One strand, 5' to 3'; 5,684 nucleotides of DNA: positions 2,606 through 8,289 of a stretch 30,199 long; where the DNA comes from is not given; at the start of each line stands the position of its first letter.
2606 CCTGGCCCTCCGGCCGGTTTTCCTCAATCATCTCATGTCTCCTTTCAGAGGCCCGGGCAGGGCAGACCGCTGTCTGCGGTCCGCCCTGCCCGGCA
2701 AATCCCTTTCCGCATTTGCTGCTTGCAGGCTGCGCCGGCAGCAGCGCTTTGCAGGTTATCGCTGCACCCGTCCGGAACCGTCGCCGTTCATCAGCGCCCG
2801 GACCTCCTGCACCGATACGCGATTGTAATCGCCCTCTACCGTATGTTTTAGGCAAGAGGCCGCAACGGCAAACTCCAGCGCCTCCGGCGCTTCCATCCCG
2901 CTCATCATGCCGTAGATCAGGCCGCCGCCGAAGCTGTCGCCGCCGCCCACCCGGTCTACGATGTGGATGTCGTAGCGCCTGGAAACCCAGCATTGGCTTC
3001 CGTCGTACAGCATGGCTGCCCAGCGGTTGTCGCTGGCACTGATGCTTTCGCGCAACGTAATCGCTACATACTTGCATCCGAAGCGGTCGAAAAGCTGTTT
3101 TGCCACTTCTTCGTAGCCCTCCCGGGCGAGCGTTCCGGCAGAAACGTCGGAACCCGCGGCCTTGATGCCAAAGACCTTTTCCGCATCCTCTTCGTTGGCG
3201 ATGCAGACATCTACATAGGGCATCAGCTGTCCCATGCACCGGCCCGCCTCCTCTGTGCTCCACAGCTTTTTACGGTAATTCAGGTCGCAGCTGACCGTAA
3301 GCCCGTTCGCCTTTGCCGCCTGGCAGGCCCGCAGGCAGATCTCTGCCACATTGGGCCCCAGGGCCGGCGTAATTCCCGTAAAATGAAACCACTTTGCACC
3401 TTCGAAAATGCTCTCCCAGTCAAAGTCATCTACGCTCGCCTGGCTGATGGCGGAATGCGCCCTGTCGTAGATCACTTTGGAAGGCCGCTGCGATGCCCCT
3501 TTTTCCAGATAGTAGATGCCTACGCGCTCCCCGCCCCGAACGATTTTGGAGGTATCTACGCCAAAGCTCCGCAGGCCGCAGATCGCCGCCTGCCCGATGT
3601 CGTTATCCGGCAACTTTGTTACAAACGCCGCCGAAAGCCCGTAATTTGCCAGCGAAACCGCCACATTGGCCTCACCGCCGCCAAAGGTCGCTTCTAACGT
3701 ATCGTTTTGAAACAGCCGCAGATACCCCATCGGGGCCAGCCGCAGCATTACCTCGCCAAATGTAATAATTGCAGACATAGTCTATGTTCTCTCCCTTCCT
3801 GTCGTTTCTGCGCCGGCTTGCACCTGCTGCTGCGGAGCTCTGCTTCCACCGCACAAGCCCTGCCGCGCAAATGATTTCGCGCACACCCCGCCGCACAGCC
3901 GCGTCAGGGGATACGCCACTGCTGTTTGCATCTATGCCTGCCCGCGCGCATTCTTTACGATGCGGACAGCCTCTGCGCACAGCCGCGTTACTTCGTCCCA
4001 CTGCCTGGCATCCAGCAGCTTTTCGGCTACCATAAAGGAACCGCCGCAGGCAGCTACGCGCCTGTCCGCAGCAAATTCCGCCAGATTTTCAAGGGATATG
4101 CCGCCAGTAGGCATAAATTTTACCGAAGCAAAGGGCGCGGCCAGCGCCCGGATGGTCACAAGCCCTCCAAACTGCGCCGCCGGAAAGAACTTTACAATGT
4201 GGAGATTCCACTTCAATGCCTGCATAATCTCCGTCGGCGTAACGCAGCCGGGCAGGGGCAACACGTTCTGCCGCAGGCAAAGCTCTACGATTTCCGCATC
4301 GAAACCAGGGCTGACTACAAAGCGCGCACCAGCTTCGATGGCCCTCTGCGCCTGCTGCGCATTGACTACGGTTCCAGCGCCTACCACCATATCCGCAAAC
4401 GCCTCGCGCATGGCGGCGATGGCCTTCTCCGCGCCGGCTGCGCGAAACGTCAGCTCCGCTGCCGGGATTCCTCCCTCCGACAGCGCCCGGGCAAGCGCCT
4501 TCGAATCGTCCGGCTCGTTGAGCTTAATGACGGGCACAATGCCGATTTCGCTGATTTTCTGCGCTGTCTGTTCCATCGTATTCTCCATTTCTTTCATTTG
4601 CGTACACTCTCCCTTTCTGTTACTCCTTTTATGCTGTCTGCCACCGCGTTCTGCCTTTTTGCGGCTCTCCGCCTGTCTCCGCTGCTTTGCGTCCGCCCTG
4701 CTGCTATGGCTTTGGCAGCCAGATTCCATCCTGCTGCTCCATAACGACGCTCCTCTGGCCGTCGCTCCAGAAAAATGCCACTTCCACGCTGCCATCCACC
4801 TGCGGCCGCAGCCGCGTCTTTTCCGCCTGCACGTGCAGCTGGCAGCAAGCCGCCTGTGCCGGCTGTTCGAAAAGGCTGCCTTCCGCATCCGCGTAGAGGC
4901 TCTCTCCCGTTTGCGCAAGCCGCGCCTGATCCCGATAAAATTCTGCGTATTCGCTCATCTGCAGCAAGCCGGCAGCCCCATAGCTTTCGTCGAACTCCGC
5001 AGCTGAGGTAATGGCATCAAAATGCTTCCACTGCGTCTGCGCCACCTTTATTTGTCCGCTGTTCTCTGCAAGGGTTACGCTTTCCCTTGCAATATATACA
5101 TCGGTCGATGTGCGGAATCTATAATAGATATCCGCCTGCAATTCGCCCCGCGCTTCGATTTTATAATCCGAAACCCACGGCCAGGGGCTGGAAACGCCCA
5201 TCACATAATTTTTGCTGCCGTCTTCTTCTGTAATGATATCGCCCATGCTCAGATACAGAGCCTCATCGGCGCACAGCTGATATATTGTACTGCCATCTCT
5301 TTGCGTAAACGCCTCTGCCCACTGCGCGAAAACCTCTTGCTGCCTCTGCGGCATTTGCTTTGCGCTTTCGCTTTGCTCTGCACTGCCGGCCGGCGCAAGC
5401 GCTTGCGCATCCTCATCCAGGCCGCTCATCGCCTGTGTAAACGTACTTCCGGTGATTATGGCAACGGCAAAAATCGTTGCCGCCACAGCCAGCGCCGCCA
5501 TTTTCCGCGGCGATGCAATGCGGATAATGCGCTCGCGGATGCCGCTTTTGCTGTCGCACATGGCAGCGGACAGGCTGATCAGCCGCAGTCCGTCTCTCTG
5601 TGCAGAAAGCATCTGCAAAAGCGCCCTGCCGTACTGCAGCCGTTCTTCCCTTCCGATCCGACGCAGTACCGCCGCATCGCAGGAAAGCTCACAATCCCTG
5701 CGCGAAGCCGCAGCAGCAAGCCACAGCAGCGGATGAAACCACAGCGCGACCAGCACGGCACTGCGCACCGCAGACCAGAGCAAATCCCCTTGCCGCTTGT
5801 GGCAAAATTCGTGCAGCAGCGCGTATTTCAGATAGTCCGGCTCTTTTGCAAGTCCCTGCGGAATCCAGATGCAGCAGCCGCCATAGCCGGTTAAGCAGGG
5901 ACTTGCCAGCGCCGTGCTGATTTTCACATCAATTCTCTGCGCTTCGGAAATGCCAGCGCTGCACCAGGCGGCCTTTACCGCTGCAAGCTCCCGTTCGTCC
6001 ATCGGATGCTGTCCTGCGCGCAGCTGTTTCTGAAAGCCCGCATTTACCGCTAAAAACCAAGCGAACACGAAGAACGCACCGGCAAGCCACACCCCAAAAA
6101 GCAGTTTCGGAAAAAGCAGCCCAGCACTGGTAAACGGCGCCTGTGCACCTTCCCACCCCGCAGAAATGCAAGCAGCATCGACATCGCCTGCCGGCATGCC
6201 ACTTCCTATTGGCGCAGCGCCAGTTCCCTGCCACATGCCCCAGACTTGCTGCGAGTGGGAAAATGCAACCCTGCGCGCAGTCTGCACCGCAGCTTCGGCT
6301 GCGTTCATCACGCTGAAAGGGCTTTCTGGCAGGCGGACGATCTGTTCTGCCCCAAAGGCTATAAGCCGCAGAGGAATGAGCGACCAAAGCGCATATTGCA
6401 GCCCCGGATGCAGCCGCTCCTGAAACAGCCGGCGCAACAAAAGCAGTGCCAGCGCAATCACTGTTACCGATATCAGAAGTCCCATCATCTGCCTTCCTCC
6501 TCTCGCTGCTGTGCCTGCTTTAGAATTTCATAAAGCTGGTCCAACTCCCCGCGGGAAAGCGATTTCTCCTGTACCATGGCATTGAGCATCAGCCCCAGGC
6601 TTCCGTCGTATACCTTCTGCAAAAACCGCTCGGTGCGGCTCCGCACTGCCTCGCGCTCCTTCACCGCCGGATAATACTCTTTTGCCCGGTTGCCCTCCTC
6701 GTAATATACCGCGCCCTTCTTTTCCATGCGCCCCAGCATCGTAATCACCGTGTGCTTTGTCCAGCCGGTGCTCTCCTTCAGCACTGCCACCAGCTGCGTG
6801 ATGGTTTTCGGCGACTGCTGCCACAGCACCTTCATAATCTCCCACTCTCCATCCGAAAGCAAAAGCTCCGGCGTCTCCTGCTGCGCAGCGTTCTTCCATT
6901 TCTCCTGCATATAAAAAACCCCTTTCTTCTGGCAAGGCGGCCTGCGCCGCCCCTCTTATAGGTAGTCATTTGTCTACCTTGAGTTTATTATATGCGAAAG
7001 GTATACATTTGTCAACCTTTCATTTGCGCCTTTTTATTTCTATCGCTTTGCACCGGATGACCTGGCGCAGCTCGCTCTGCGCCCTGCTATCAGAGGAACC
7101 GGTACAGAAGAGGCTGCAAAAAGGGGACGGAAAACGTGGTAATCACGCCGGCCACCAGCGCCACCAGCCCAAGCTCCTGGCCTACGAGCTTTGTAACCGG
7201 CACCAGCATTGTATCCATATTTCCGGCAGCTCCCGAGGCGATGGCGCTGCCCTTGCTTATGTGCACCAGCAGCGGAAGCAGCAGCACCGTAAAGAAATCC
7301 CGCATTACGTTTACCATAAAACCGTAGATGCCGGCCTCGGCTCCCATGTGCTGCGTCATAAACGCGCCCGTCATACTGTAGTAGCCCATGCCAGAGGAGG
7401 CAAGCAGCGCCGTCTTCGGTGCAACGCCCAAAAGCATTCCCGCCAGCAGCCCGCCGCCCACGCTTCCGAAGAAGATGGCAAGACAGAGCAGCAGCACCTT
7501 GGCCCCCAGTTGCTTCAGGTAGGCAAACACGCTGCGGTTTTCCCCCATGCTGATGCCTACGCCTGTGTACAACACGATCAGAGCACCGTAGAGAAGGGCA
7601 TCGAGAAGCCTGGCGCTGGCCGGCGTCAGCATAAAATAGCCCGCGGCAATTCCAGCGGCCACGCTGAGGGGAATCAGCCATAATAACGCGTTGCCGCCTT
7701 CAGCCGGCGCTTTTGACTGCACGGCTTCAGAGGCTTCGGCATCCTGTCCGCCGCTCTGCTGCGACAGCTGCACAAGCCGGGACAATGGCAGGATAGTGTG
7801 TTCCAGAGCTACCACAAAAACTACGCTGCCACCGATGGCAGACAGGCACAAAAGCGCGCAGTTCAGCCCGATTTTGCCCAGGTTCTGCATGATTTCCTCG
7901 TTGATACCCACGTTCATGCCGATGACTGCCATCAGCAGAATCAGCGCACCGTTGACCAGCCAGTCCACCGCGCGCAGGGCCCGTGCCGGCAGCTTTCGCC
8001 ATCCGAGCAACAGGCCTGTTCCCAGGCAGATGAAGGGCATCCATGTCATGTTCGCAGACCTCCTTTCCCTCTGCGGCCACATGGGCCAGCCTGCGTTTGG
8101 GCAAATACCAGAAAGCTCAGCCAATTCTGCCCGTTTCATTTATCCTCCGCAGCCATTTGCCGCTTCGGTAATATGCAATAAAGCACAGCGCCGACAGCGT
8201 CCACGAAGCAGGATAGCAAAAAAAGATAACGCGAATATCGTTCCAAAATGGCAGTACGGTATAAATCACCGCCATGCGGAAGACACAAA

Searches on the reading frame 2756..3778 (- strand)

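Call 12: search_protein_families(library=pfam, proteins=[window:2756-3778:-], max_evalue=0.001)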
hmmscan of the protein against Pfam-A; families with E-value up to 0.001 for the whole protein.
window:2756-3778:- (340 aa): 1 family
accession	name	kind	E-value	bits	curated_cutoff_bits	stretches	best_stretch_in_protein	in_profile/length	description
PF00294.29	PfkB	-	2.6e-34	119.4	25.8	1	3-319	3-297/302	pfkB family carbohydrate kinase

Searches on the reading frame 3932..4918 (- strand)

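Call 12: search_protein_families(library=pfam, proteins=[window:3932-4918:-], max_evalue=0.001)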
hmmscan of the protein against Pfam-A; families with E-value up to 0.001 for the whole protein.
window:3932-4918:- (328 aa): 1 family
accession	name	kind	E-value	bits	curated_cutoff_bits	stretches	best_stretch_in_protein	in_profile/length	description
PF01081.25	Aldolase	-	6.6e-59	199.1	27.8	1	121-313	4-196/196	KDPG and KHG aldolase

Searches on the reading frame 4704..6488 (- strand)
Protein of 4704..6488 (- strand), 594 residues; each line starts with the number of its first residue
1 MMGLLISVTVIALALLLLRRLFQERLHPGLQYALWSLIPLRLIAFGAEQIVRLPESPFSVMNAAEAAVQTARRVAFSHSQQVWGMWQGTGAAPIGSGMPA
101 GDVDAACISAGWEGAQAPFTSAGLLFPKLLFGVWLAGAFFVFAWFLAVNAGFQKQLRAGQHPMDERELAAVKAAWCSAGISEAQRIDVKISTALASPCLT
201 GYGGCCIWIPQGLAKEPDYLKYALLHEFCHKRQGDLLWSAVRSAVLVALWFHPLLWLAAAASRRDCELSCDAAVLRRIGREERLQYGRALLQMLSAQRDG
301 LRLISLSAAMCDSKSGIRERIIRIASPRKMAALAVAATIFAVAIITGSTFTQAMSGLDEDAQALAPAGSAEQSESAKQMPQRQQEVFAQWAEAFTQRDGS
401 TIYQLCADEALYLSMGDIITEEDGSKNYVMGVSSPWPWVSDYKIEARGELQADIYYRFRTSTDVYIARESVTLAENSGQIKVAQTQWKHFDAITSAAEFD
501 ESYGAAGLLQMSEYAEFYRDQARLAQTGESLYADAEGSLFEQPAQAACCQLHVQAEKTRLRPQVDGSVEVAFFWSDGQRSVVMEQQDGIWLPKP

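Call 12: search_protein_families(library=pfam, proteins=[window:4704-6488:-], max_evalue=0.001)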
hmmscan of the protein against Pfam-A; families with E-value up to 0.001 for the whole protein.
window:4704-6488:- (594 aa): 1 family
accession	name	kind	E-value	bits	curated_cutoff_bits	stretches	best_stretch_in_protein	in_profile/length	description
PF05569.17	Peptidase_M56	-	5.3e-41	141.1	31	1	3-323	5-295/296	BlaR1 peptidase M56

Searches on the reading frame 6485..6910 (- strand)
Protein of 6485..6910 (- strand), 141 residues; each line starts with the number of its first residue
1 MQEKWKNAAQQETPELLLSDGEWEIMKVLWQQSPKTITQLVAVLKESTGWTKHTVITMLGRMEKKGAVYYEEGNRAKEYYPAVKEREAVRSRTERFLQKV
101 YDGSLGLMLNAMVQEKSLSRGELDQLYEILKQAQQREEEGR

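Call 82: search_protein_families(library=pfam, proteins=[window:6485-6910:-], max_evalue=0.1)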
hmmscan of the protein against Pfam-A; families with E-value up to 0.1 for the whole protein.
window:6485-6910:- (141 aa): 9 families
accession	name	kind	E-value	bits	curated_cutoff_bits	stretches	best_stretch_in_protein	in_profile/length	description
PF03965.22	Penicillinase_R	-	2.5e-30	105.6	22.6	1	18-132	1-115/115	Penicillinase repressor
PF01047.28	MarR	-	0.0011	19.2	24.6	1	18-69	1-48/59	MarR family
PF21917.1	NMB0537_N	-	0.0025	17.9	23.9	0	124-137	7-20/36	N-terminal region of NMB0537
PF25212.1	HVO_A0114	-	0.0032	17.7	27.6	1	15-78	17-76/84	HVO_A0114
PF01978.25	TrmB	-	0.013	15.7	25.6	1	44-82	28-64/68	Sugar-specific transcriptional regulator TrmB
PF12802.13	MarR_2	-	0.022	15.4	27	1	41-72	23-54/61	MarR family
PF10826.14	DUF2551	-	0.048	14.4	23.4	0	24-68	15-60/83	Protein of unknown function (DUF2551)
PF11994.14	DUF3489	-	0.072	13.6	29.5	0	42-67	25-50/68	Protein of unknown function (DUF3489)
PF05584.17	Sulfolobus_pRN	-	0.083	13.4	20.8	0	42-79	22-63/72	Sulfolobus plasmid regulatory protein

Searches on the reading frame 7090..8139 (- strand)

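Call 12: search_protein_families(library=pfam, proteins=[window:7090-8139:-], max_evalue=0.001)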
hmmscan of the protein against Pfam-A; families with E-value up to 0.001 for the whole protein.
window:7090-8139:- (349 aa): 1 family
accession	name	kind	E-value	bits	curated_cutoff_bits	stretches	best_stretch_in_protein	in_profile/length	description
PF03956.18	Lys_export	-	3e-51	174.1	23.8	2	159-345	3-189/190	Lysine exporter LysO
